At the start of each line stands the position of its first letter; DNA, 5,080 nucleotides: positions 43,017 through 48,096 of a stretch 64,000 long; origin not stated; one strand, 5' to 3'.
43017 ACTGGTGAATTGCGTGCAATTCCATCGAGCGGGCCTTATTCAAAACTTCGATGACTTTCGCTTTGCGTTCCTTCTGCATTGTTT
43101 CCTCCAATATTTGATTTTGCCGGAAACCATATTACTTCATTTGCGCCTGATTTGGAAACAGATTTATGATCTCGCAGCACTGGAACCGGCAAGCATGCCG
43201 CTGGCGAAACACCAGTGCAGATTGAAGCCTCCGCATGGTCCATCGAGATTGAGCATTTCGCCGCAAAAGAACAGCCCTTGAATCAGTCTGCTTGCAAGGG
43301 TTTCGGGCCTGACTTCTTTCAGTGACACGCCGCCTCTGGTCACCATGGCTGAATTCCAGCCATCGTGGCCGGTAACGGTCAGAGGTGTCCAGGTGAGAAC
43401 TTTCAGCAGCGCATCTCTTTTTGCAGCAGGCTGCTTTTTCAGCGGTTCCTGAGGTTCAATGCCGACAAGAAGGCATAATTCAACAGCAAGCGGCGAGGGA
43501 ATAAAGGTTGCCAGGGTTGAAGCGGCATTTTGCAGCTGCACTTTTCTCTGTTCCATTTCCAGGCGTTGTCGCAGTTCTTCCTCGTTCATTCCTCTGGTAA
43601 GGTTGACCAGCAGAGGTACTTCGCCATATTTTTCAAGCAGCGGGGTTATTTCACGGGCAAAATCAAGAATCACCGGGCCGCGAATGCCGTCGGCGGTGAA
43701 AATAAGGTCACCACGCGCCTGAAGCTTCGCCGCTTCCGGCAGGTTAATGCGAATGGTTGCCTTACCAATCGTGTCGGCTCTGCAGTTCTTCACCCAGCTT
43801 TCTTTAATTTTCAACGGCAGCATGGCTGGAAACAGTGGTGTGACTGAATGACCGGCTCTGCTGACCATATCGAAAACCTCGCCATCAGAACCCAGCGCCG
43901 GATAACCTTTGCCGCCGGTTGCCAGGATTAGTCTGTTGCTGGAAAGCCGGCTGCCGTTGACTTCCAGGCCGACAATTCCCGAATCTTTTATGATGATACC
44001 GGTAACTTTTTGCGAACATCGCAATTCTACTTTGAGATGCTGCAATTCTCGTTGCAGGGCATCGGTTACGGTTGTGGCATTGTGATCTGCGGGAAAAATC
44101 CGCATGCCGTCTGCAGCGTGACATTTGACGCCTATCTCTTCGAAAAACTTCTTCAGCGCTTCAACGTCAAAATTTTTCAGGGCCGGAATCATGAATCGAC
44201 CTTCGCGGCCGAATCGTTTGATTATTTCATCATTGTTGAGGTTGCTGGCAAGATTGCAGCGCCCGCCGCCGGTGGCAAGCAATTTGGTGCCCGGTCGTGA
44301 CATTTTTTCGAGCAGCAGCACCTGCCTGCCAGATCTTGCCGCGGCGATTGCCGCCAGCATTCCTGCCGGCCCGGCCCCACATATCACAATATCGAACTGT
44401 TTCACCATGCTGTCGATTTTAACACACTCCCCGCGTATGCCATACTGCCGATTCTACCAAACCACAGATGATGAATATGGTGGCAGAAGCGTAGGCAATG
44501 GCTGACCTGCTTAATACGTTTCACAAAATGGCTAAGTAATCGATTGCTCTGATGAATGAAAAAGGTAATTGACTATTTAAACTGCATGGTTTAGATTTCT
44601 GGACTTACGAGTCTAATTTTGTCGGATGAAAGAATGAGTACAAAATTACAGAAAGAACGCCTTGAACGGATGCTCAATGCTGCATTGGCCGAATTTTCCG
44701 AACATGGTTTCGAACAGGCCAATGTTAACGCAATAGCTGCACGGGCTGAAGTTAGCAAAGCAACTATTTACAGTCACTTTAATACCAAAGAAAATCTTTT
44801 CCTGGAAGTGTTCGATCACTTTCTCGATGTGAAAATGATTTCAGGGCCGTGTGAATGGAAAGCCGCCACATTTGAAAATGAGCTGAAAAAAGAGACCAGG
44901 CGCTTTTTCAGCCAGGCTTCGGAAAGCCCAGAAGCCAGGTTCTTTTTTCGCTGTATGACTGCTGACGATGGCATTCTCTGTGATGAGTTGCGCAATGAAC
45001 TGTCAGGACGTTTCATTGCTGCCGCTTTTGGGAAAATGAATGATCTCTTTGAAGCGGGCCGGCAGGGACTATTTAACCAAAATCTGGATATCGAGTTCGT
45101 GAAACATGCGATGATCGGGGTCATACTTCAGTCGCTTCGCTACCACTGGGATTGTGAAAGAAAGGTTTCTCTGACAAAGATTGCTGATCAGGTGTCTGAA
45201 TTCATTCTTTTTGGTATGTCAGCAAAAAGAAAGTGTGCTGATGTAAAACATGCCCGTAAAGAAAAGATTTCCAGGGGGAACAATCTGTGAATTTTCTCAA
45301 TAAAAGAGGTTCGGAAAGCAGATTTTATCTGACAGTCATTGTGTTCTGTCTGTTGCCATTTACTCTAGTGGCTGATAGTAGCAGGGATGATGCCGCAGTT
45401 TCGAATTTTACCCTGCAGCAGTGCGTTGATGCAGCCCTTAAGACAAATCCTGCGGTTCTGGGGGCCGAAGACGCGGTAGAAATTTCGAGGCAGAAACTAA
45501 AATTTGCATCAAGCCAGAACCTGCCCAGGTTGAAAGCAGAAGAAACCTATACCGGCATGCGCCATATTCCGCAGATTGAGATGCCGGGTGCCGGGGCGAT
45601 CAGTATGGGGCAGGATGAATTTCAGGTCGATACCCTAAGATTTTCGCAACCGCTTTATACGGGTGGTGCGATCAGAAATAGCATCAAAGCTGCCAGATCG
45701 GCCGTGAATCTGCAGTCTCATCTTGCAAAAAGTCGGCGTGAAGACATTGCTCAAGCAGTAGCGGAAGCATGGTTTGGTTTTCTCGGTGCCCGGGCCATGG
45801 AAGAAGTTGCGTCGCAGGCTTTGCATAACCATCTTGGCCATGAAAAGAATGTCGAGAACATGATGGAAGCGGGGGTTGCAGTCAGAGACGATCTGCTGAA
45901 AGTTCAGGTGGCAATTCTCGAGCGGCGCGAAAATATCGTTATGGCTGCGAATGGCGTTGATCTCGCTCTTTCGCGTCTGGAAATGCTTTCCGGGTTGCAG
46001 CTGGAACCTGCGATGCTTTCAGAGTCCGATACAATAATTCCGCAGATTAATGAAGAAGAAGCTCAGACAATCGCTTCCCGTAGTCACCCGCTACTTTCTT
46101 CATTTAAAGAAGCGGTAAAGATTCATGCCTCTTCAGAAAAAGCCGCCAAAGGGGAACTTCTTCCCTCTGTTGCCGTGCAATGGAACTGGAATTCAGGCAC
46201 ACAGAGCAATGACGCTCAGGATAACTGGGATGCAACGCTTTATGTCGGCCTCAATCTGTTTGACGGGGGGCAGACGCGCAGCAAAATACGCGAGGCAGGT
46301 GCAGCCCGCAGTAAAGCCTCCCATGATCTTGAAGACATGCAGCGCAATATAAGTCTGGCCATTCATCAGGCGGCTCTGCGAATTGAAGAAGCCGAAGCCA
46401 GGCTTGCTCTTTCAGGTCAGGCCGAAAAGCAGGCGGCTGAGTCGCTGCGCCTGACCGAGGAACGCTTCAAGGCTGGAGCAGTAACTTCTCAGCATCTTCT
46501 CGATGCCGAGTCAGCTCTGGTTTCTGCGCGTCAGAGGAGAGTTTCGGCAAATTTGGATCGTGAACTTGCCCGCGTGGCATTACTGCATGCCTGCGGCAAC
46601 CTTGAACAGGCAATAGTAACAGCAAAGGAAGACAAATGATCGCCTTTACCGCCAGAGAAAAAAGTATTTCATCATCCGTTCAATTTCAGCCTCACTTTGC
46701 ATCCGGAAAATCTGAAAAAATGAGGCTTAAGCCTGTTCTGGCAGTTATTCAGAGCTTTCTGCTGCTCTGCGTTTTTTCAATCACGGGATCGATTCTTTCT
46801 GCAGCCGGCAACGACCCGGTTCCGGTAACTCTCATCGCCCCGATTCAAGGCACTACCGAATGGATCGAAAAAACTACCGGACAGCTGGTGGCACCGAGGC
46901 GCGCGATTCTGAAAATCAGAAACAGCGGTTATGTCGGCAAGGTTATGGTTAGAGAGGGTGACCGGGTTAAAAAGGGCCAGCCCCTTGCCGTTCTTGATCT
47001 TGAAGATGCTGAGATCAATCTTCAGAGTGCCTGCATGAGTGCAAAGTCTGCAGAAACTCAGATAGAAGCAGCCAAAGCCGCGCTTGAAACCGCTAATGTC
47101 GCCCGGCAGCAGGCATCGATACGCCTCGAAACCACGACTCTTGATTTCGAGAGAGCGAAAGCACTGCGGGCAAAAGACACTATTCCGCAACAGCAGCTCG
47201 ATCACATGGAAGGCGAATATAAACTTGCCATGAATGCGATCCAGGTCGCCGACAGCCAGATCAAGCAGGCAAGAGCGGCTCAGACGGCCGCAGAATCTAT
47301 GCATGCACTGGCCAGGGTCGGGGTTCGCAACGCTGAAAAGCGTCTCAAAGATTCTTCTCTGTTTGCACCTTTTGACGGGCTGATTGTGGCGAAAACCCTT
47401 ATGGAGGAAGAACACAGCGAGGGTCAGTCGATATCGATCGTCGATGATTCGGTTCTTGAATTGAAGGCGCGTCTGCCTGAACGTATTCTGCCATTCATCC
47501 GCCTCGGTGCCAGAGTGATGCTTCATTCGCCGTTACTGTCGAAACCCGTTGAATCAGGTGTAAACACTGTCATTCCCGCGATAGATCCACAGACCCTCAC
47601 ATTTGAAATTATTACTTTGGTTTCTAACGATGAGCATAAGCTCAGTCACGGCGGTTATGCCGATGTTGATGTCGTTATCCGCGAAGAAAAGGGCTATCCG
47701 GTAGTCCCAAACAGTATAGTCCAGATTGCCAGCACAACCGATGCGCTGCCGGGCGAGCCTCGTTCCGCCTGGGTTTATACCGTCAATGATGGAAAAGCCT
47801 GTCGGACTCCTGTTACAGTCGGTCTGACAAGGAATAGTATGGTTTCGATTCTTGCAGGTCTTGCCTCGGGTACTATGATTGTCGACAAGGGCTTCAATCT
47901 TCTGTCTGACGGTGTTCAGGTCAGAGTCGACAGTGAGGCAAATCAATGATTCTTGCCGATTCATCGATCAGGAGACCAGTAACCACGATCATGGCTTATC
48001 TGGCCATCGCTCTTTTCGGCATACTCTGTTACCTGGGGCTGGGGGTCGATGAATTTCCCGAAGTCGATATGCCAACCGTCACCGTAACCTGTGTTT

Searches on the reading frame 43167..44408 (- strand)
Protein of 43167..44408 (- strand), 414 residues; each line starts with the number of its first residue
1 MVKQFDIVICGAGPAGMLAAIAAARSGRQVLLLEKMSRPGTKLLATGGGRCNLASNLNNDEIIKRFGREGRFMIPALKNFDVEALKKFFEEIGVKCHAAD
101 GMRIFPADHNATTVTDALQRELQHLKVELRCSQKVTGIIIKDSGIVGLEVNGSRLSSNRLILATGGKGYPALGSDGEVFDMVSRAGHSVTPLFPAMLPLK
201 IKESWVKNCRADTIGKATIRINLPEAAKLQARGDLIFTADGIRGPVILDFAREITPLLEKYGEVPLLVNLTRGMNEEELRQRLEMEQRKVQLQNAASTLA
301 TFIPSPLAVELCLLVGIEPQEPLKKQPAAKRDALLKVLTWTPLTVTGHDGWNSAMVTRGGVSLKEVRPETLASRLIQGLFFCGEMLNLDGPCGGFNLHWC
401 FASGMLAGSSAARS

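Call 10: search_protein_families(library=pfam, proteins=[window:43167-44408:-], max_evalue=0.001)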
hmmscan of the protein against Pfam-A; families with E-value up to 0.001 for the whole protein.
window:43167-44408:- (414 aa): 12 families
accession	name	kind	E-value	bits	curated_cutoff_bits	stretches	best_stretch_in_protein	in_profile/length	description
PF03486.20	HI0933_like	-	3.3e-75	253.1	50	1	6-409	2-243/244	HI0933-like protein Rossmann domain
PF22780.1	HI0933_like_1st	-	1.2e-16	61.5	27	1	194-356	2-165/165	HI0933-like protein barrel and H2TH domain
PF00890.30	FAD_binding_2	-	2.3e-12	47.3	20.4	1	6-59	1-53/414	FAD binding domain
PF12831.13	FAD_oxidored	-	8.3e-12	45.5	27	1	6-153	1-129/416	FAD dependent oxidoreductase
PF01266.30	DAO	-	5.2e-11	43.1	27.9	1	6-40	1-35/353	FAD dependent oxidoreductase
PF07992.20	Pyr_redox_2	-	1.1e-08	35.3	26.1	1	5-170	1-113/291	Pyridine nucleotide-disulphide oxidoreductase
PF01134.28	GIDA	-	7.3e-08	32.3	22.1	1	6-413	1-385/391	Glucose inhibited division protein A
PF13450.12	NAD_binding_8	-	4.9e-06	27.2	21.9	1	9-41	1-33/68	NAD(P)-binding Rossmann-like domain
PF01946.23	Thi4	-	1.2e-05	25.1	26.2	1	4-142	17-139/235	Thi4 family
PF13738.12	Pyr_redox_3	-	2.5e-05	24.1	30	0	8-36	1-30/305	Pyridine nucleotide-disulphide oxidoreductase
PF00070.33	Pyr_redox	-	0.0007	20.5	22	0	7-40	2-35/82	Pyridine nucleotide-disulphide oxidoreductase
PF01494.25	FAD_binding_3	-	0.00081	19.1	22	0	6-38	3-35/349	FAD binding domain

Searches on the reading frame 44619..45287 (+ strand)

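Call 10: search_protein_families(library=pfam, proteins=[window:44619-45287:+], max_evalue=0.001)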
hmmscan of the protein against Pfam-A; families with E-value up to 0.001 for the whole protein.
window:44619-45287:+ (223 aa): 1 family
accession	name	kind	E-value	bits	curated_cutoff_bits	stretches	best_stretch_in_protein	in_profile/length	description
PF00440.29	TetR_N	-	1.7e-16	60.2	24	1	19-64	2-47/47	Bacterial regulatory proteins, tetR family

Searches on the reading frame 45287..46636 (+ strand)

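Call 10: search_protein_families(library=pfam, proteins=[window:45287-46636:+], max_evalue=0.001)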
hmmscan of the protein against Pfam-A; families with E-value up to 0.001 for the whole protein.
window:45287-46636:+ (450 aa): 1 family
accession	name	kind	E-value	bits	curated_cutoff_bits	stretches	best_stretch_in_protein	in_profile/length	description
PF02321.23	OEP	-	5.1e-49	167.1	22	2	257-435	2-185/187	Outer membrane efflux protein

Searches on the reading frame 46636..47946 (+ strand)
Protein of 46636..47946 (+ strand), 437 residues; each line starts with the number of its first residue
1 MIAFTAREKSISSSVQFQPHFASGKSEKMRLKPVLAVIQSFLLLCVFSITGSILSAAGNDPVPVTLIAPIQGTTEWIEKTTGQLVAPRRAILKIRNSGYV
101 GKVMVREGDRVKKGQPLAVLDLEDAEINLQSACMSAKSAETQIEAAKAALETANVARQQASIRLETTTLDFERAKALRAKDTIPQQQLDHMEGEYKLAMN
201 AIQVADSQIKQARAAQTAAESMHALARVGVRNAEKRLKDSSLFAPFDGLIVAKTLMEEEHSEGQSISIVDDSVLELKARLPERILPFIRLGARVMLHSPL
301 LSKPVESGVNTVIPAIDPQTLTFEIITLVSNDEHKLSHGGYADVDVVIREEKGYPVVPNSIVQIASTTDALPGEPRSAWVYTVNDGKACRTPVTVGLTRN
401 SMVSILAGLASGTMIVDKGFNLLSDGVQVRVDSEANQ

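Call 10: search_protein_families(library=pfam, proteins=[window:46636-47946:+], max_evalue=0.001)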
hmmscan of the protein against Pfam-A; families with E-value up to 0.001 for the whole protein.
window:46636-47946:+ (437 aa): 3 families
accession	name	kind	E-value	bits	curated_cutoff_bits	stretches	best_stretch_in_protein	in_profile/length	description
PF16576.10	HlyD_D23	-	9.4e-15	54.9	30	1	90-342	20-214/214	Barrel-sandwich domain of CusB or HlyD membrane-fusion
PF13437.12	HlyD_3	-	3.9e-07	31.2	22.2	1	242-332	2-96/106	HlyD family secretion protein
PF13533.13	Biotin_lipoyl_2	-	3.7e-06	27.1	29.8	1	97-121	8-32/32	Biotin-lipoyl like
